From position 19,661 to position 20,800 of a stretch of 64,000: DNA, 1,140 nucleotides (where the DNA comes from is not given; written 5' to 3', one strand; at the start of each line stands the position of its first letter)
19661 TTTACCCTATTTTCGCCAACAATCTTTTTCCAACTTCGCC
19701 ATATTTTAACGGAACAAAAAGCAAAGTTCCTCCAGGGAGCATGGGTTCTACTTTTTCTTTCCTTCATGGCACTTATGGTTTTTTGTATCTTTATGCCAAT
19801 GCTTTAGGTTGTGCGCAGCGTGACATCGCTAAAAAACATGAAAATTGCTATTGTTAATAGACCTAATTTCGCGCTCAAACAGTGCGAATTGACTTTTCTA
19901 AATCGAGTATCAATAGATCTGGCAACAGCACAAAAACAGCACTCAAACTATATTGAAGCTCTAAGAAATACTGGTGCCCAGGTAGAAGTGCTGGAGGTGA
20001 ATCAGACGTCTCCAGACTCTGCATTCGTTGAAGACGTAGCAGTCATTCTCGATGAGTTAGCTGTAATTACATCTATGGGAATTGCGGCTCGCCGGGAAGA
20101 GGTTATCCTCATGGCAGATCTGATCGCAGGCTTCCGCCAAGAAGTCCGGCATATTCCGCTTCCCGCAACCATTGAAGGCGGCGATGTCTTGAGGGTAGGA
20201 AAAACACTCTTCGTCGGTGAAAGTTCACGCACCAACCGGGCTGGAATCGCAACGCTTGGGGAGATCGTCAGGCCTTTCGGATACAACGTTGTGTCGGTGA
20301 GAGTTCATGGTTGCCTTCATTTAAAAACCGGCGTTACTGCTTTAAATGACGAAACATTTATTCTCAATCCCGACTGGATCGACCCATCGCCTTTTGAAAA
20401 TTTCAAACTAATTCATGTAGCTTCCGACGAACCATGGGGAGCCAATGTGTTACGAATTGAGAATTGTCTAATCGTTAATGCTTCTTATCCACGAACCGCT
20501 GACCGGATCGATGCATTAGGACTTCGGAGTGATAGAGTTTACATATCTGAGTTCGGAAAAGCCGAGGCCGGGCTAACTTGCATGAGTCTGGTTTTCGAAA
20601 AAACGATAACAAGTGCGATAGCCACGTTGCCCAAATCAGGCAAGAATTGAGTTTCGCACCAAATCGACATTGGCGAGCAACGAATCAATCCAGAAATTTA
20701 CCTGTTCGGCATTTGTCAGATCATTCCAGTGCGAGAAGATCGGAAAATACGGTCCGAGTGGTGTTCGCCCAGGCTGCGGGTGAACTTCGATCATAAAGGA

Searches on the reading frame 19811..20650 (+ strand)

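Call 16: search_protein_families(library=pfam, proteins=[window:19811-20650:+], max_evalue=0.001)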
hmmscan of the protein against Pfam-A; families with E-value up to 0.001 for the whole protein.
window:19811-20650:+ (279 aa): 2 families
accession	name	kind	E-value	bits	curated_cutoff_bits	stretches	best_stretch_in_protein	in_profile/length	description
PF02274.22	ADI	-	2.5e-13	50.3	22.8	1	68-192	122-263/377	Arginine deiminase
PF19420.4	DDAH_eukar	-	1.3e-08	34.9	23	1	37-162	25-161/291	N,N dimethylarginine dimethylhydrolase, eukaryotic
